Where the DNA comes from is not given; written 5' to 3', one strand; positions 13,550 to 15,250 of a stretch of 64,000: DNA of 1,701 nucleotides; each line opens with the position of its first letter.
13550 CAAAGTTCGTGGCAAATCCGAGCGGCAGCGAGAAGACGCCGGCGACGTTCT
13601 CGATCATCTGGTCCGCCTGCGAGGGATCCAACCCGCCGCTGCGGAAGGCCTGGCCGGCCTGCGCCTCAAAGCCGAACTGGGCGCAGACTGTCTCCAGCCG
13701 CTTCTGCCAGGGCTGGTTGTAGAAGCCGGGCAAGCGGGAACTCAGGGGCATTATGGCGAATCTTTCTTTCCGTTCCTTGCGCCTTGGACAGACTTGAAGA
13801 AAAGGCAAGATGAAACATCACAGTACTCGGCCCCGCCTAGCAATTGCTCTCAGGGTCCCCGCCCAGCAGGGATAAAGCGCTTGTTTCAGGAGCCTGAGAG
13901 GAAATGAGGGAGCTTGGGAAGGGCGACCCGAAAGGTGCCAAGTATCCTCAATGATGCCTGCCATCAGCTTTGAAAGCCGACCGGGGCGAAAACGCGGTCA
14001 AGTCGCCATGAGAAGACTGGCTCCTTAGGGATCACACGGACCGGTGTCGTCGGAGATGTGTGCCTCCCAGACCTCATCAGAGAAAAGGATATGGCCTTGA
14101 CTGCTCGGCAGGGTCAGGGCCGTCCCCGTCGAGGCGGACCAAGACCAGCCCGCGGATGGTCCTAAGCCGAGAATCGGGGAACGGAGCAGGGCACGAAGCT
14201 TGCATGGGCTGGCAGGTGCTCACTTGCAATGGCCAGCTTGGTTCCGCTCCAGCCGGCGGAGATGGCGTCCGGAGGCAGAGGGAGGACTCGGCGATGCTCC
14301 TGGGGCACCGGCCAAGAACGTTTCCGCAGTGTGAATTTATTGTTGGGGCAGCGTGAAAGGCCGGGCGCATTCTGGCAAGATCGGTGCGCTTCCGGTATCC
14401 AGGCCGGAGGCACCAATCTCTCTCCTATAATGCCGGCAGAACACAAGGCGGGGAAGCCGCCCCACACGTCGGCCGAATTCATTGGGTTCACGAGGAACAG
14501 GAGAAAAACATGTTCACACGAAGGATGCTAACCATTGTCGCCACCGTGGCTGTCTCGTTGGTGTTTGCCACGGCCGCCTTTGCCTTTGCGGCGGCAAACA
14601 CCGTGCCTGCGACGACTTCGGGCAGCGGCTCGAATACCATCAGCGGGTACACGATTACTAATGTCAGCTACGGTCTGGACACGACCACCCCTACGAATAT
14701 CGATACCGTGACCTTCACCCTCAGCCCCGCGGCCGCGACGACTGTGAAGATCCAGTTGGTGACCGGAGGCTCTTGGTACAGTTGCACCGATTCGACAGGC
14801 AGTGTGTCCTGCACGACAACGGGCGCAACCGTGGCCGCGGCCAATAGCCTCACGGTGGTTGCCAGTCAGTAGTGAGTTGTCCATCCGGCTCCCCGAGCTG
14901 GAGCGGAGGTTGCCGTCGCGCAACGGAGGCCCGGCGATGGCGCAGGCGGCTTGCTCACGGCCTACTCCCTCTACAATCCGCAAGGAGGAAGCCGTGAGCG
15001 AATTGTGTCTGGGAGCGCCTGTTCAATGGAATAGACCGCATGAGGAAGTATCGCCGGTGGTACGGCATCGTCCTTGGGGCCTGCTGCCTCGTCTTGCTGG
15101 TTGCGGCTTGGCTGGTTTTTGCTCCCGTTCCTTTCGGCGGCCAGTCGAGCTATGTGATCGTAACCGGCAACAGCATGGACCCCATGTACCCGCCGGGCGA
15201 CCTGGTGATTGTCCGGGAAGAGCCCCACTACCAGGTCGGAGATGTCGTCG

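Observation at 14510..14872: Small protein 1: its leader ends in a junction motif shared with small protein 2 and reminiscent of SipW-dependent signal peptides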

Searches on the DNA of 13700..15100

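Call 69: search_rna_families(source=window, start=13700, end=15100, threshold=evalue, max_evalue=1)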
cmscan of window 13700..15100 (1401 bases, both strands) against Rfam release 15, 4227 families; matches with E-value up to 1: 1.
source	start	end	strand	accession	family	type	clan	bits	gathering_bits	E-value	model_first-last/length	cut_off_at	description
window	14115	14162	-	RF01068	Guanidine-II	Cis-reg; riboswitch;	-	17.5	32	0.97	1-48/48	no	Guanidine-II riboswitch aptamer (mini-ykkC)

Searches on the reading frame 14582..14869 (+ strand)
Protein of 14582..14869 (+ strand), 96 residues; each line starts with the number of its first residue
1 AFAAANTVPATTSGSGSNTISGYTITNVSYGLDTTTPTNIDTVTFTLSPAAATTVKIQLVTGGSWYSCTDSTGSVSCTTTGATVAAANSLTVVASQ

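Call 52: predict_structure(alignment_id=A4)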
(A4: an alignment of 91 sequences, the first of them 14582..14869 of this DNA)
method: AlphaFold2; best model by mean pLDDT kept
length: 96 residues; sequences in the alignment: 91
mean_pLDDT: 83.0   pTM: 0.72
mean pLDDT of the five models: 83.0, 78.3, 77.7, 74.4, 74.0
residues with pLDDT >= 90: 60; 70-90: 15; 50-70: 9; < 50: 12
segments of 3 or more residues with pLDDT < 50: 1-9
pLDDT, mean of each block of 10 residues (from residue 1): 44 53 87 94 94 92 94 94 92 89
secondary structure, 60 per line:
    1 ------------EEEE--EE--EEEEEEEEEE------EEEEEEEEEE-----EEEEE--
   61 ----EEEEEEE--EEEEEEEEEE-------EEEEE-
elements in order: E13-16 E23-32 E39-48 E54-58 E65-71 E74-83 E91-95

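Call 54: fold_search(model_id=the predicted structure, library=pdb)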
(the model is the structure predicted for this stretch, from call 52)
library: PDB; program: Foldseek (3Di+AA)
matches with E <= 10: 694; with E <= 0.001: 0
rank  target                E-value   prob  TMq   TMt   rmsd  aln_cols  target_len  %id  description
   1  4uje_Cf               2.5e-01  0.69  0.41  0.37   6.4       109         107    8  Regulation of the mammalian elongation cycle by 40S subunit rolling: a eukaryotic-specific ribosome rearrangement (released 2014-07-16)
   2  4lus_D                2.6e-01  0.75  0.38  0.13   6.4        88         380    9  alanine racemase [Clostridium difficile 630] (released 2014-06-04)
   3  4lus_B                4.2e-01  0.69  0.40  0.13   6.4        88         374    8  alanine racemase [Clostridium difficile 630] (released 2014-06-04)
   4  2vxq_A                4.5e-01  0.72  0.36  0.37   5.3        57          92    9  Crystal structure of the major grass pollen allergen Phl p 2 in complex with its specific IgE-Fab (released 2009-02-17)
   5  4luy_A                5.0e-01  0.57  0.37  0.12   6.6        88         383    9  Crystal structure of CdALR mutant K 271 T (released 2014-06-04)
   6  7dm0_A                6.1e-01  0.63  0.36  0.23   3.8        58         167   19  Biofilm associated protein - C region (released 2021-12-15)
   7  9qgw_B                6.8e-01  0.21  0.34  0.05   9.2       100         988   11  Consensus structure of UBA6-UbDha-BIRC6 trapped ternary complex (singly loaded) (released 2025-10-29)
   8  6cxc_J                7.2e-01  0.57  0.41  0.37   4.8        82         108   15  3.9A Cryo-EM structure of murine antibody bound at a novel epitope of respiratory syncytial virus fusion protein (released 2019-07-31)
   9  7a5g_Z                9.9e-01  0.38  0.40  0.13   6.7        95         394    8  Structure of the elongating human mitoribosome bound to mtEF-Tu.GMPPCP and A/T mt-tRNA (released 2020-12-23)
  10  6svl_N                9.9e-01  0.14  0.32  0.27  13.7       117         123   15  human Myeloid-derived growth factor (MYDGF) in complex with neutralizing Fab (released 2019-11-27)
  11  6in9_A                9.9e-01  0.11  0.26  0.12  10.4        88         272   16  Crystal structure of MucB in complex with MucA(peri) (released 2019-07-24)
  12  9mc4_A                1.0e+00  0.16  0.33  0.05   9.2       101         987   10  Cryo-EM structure of Human UBA1-UBE2O-Ub -Transthiolation state 4 (released 2026-03-25)
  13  9hyj_E                1.1e+00  0.30  0.41  0.14   6.9        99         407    9  AlfB fucosidase in complex with Fucose (released 2025-06-04)
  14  9hyj_D                1.1e+00  0.30  0.41  0.14   6.8        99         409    9  AlfB fucosidase in complex with Fucose (released 2025-06-04)
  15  8g5y_Lf               1.2e+00  0.33  0.36  0.33   7.2        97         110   11  mRNA decoding in human is kinetically and structurally distinct from bacteria (IC state) (released 2023-04-19)
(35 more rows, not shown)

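Call 55: search_protein_representatives(alignment_id=A4)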
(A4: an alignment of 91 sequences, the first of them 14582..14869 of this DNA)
Query: 91 sequences, 98 profile positions. Proteins with E-value up to 0.001 (for the whole library): 1591; up to 1e-10: 864; up to 1e-30: 12. The best 150 are listed.
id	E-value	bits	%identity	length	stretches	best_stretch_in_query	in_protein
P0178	1.5e-37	144.0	-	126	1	1-98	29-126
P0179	1.2e-33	131.5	-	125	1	1-97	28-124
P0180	3.5e-33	130.0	-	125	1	1-97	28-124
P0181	1.3e-32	128.2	-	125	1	1-97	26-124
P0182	1.5e-32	128.0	-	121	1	1-97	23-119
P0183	5.0e-32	126.3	-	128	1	1-98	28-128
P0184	7.3e-32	125.8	-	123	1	1-98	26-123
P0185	2.1e-31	124.3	-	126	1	1-98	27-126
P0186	3.9e-31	123.4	-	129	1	3-98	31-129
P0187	4.8e-31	123.1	-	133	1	1-97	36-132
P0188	5.5e-31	123.0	-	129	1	2-97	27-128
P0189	8.5e-31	122.4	-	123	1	1-98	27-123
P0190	3.7e-30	120.3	-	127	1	2-98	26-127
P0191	8.4e-30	119.2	-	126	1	1-97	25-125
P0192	1.1e-29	118.7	-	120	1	3-98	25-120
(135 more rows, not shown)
